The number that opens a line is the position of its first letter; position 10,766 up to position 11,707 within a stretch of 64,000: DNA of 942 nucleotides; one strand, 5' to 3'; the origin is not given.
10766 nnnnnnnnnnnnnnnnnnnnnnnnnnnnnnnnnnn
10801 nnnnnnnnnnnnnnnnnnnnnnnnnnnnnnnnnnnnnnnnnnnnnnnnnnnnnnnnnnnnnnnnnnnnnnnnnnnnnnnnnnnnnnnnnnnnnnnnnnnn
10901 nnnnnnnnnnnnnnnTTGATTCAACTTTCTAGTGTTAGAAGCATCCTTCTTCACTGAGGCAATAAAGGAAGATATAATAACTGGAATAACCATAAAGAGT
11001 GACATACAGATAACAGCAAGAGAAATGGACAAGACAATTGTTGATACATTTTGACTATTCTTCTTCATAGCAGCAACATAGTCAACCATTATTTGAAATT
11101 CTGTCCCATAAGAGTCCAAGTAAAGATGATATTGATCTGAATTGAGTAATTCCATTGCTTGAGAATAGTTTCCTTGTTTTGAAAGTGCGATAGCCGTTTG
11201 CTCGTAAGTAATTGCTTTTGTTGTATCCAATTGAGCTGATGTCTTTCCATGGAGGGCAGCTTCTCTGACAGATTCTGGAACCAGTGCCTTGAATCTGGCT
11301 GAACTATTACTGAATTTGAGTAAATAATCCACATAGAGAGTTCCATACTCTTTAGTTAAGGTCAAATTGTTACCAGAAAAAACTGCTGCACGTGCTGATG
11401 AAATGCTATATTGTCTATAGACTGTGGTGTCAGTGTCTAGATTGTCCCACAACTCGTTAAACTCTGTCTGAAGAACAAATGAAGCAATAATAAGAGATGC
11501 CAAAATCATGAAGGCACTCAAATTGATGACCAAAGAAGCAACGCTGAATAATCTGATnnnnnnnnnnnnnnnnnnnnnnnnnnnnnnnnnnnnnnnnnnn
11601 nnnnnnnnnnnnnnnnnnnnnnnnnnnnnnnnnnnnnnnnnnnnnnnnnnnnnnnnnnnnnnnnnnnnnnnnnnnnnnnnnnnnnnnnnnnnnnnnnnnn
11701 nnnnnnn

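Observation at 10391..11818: Receptor-like RGS protein that shares part of the cyclases' extracellular sensor module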

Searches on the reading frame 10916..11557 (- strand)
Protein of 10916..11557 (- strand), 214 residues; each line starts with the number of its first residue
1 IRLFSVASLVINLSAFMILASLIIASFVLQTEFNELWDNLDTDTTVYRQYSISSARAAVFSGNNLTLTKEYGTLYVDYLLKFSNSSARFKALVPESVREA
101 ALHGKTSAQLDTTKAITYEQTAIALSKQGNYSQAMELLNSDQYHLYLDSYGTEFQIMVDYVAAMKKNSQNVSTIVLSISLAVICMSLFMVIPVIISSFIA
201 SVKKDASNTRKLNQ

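Call 9: find_homologous_proteins(query=window:10916-11557:-, max_evalue=10)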
Query seq(214 aa): 352 candidates shared short words with the query, none scored E <= 10.

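Call 19: search_protein_representatives(protein=window:10916-11557:-)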
Query: 214 residues. Proteins with E-value up to 0.001 (for the whole library): 22; up to 1e-10: 9; up to 1e-30: 4. The best 22 are listed.
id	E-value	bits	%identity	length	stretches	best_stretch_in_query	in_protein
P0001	1.4e-71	256.4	62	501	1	1-214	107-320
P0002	1.7e-40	155.1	39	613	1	2-213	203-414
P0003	4.4e-40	153.8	40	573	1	2-214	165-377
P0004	9.1e-35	136.4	38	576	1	2-214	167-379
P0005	4.0e-30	121.3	34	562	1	2-213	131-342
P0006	3.1e-27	111.9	35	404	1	5-213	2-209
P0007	4.5e-27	111.4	33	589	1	2-214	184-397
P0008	4.7e-24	101.5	34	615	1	2-213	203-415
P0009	3.3e-16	76.0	31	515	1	2-214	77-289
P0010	1.3e-09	54.5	26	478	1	2-212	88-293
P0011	1.9e-08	50.7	26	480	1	1-213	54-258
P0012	5.8e-08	49.1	28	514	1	2-212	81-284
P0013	3.5e-07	46.6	27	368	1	46-205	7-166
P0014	2.5e-06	43.8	23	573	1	1-212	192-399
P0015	8.0e-06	42.1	24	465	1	2-212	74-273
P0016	2.3e-05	40.6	26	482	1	1-212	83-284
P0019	5.4e-05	39.4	24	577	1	1-213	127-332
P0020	1.5e-04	38.0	27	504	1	2-213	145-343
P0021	4.2e-04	36.6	25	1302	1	6-213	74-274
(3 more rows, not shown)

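Call 32: find_encoding_contigs(protein=P0001, flank=10000, max_places=3)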
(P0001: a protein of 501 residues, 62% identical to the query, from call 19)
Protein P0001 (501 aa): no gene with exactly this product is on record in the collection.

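Call 33: list_cluster_members(proteins=[P0001, P0002, P0003, P0010, P0011, P0015, P0021, P0023, P0013, P0020])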
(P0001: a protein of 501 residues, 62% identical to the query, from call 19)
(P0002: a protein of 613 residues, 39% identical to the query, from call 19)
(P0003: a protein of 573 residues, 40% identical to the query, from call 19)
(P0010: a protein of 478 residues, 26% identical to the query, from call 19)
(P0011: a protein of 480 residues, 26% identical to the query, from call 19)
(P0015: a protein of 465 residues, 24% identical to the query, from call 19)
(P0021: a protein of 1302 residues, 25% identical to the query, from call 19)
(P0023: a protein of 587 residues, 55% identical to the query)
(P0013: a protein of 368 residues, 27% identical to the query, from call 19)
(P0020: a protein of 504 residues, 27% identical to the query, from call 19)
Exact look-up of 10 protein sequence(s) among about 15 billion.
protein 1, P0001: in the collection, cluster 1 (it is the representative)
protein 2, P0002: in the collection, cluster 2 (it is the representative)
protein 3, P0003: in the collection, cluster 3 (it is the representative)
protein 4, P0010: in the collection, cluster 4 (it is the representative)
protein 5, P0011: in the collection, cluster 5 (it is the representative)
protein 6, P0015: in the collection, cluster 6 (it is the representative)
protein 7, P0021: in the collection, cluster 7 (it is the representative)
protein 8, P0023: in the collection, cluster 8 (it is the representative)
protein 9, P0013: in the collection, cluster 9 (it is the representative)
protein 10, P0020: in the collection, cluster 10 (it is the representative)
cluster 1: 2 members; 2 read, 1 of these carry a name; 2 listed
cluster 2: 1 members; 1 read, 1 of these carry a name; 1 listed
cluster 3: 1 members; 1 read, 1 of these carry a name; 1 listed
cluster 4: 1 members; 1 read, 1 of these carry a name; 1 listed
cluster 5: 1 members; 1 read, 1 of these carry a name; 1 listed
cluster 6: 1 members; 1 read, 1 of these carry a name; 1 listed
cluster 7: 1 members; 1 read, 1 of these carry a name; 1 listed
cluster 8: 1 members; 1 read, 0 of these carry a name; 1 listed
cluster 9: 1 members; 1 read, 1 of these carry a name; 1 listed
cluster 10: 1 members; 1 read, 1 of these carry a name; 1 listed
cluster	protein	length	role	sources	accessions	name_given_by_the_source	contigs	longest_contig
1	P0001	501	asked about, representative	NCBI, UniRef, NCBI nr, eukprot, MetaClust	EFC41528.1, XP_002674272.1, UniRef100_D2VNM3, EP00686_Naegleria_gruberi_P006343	predicted protein [Naegleria gruberi] | Predicted protein n=1 Tax=Naegleria gruberi TaxID=5762 RepID=D2VNM3_NAEGR | uncharacterized protein NAEGRDRAFT_80658 [Naegleria gruberi]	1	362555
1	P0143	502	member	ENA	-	-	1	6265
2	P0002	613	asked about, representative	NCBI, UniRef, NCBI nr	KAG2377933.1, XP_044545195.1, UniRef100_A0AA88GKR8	hypothetical protein C9374_009018 [Naegleria lovaniensis] | RGS domain-containing protein n=1 Tax=Naegleria lovaniensis TaxID=51637 ... | uncharacterized protein C9374_009018 [Naegleria lovaniensis]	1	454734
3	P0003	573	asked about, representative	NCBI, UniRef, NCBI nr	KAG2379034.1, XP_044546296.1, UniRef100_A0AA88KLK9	hypothetical protein C9374_007672 [Naegleria lovaniensis] | RGS domain-containing protein n=1 Tax=Naegleria lovaniensis TaxID=51637 ... | uncharacterized protein C9374_007672 [Naegleria lovaniensis]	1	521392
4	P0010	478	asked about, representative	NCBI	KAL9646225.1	hypothetical protein ABK040_008098 [Willaertia magna]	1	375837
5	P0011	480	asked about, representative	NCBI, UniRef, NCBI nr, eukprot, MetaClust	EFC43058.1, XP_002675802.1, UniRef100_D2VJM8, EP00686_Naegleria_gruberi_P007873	predicted protein [Naegleria gruberi] | Predicted protein n=1 Tax=Naegleria gruberi TaxID=5762 RepID=D2VJM8_NAEGR | uncharacterized protein NAEGRDRAFT_69095 [Naegleria gruberi]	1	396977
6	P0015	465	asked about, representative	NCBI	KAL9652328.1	hypothetical protein ABK040_011985 [Willaertia magna]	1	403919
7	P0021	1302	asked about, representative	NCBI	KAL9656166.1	hypothetical protein ABK040_007783 [Willaertia magna]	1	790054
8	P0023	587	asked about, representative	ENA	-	-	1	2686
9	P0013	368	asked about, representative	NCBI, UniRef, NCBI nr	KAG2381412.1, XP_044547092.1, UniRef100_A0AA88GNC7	hypothetical protein C9374_006401 [Naegleria lovaniensis] | RGS domain-containing protein n=1 Tax=Naegleria lovaniensis TaxID=51637 ... | uncharacterized protein C9374_006401 [Naegleria lovaniensis]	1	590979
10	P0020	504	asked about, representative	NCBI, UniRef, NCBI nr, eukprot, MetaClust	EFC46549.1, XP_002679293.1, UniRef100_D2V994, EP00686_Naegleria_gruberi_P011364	hypothetical protein NAEGRDRAFT_57561 [Naegleria gruberi] | RGS domain-containing protein n=1 Tax=Naegleria gruberi TaxID=5762 RepID=D2V994_NAEGR | uncharacterized protein NAEGRDRAFT_57561 [Naegleria gruberi]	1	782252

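Call 39: search_protein_families(library=pfam, proteins=[P0021, P0001, P0002, P0010, P0011, P0020], max_evalue=0.01)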
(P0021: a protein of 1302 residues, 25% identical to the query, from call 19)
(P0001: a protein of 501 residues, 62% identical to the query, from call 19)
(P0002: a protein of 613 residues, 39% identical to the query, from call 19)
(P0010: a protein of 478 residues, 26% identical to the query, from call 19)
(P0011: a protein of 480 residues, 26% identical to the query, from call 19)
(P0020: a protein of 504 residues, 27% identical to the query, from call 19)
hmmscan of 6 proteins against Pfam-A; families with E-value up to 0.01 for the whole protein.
P0021 (1302 aa): 1 family
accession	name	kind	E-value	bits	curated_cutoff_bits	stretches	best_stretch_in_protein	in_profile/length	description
PF00615.24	RGS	-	6.5e-06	27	23.9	1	284-409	5-84/117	Regulator of G protein signaling domain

P0001 (501 aa): 2 families
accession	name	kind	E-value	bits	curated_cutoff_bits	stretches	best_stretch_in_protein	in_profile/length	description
PF00615.24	RGS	-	7.4e-05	23.5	23.9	1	329-488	5-116/117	Regulator of G protein signaling domain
PF10912.14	Glam1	-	0.0035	17.8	22.3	1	281-314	61-94/146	Glia associated membrane protein glam-1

P0002 (613 aa): 1 family
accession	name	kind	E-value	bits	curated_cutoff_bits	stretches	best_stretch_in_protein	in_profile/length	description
PF00615.24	RGS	-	1.4e-08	35.5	23.9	1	424-586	5-116/117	Regulator of G protein signaling domain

P0010 (478 aa): 2 families
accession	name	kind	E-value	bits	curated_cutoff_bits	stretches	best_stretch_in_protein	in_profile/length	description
PF00615.24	RGS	-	1.9e-08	35.2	23.9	1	304-461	5-116/117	Regulator of G protein signaling domain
PF13233.12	Complex1_LYR_2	-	0.009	17.1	22.3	0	303-351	20-71/80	Complex1_LYR-like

P0011 (480 aa): 1 family
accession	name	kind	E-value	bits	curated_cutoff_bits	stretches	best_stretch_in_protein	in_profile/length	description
PF00615.24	RGS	-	2.1e-08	35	23.9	1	267-460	4-114/117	Regulator of G protein signaling domain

P0020 (504 aa): 0 families

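Call 64: list_cluster_members(proteins=[P0004, P0005, P0006, P0007, P0008, P0009, P0012, P0014, P0016, P0019])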
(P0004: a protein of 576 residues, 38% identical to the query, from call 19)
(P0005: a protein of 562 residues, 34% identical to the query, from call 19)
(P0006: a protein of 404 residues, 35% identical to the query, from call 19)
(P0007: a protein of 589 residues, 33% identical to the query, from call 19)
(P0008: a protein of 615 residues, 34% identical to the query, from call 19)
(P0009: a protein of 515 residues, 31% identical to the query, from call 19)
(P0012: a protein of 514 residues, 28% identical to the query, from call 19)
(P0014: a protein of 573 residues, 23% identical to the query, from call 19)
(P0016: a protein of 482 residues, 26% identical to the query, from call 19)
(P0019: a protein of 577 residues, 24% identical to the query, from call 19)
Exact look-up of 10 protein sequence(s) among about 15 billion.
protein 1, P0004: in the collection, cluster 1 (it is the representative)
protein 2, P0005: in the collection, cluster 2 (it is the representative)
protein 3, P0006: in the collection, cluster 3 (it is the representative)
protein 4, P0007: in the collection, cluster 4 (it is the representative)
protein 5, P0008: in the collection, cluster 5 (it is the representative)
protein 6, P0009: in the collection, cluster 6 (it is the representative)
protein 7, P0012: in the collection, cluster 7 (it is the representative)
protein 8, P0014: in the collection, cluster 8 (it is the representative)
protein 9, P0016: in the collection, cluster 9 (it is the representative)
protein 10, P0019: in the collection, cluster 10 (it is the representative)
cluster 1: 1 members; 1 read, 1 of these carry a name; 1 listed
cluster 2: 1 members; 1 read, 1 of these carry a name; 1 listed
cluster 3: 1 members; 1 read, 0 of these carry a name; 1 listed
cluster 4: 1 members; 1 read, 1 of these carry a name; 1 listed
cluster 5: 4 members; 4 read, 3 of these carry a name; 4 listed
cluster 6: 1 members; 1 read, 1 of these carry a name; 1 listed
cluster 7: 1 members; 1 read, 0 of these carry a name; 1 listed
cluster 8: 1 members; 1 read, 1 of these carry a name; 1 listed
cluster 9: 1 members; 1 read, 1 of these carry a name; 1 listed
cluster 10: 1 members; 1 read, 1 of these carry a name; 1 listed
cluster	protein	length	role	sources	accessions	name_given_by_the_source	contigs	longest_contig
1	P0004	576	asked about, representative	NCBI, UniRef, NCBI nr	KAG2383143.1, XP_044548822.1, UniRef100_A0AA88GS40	hypothetical protein C9374_004480 [Naegleria lovaniensis] | RGS domain-containing protein n=1 Tax=Naegleria lovaniensis TaxID=51637 ... | uncharacterized protein C9374_004480 [Naegleria lovaniensis]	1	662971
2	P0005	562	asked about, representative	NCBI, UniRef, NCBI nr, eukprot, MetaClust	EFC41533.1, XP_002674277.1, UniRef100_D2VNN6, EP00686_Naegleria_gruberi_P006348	predicted protein [Naegleria gruberi] | Predicted protein n=1 Tax=Naegleria gruberi TaxID=5762 RepID=D2VNN6_NAEGR | uncharacterized protein NAEGRDRAFT_51041 [Naegleria gruberi]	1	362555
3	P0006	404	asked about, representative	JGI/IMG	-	-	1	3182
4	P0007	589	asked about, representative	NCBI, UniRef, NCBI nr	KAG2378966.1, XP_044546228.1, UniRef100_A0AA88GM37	hypothetical protein C9374_007604 [Naegleria lovaniensis] | RGS domain-containing protein n=1 Tax=Naegleria lovaniensis TaxID=51637 ... | uncharacterized protein C9374_007604 [Naegleria lovaniensis]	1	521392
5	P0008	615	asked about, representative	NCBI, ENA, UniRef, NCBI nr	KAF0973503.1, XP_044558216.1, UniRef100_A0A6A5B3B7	hypothetical protein FDP41_008207 [Naegleria fowleri] | RGS domain-containing protein n=1 Tax=Naegleria fowleri TaxID=5763 RepID=A0A6A5B3B7_NAEFO | uncharacterized protein FDP41_008207 [Naegleria fowleri]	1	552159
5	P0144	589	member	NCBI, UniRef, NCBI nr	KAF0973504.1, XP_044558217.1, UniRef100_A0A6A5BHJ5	hypothetical protein FDP41_008208 [Naegleria fowleri] | RGS domain-containing protein n=1 Tax=Naegleria fowleri TaxID=5763 RepID=A0A6A5BHJ5_NAEFO | uncharacterized protein FDP41_008208 [Naegleria fowleri]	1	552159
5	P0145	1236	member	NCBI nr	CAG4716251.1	unnamed protein product [Naegleria fowleri]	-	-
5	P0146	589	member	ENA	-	-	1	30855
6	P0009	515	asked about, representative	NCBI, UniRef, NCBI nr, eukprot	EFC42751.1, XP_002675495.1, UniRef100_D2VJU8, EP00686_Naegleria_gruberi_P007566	predicted protein [Naegleria gruberi] | Predicted protein n=1 Tax=Naegleria gruberi TaxID=5762 RepID=D2VJU8_NAEGR | uncharacterized protein NAEGRDRAFT_50142 [Naegleria gruberi]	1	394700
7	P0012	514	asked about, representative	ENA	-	-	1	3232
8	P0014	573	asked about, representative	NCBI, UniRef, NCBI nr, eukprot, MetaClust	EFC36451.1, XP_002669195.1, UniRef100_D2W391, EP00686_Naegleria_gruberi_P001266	RGS domain-containing protein [Naegleria gruberi] | RGS domain-containing protein n=1 Tax=Naegleria gruberi TaxID=5762 RepID=D2W391_NAEGR | XP_002669195.1 RGS domain-containing protein [Naegleria gruberi strain NEG-M]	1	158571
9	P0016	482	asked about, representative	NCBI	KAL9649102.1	hypothetical protein ABK040_008479 [Willaertia magna]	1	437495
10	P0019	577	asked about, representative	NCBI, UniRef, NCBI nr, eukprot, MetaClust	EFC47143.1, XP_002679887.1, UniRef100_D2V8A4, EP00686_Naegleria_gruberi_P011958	hypothetical protein NAEGRDRAFT_57445 [Naegleria gruberi] | RGS domain-containing protein n=1 Tax=Naegleria gruberi TaxID=5762 RepID=D2V8A4_NAEGR | uncharacterized protein NAEGRDRAFT_57445 [Naegleria gruberi]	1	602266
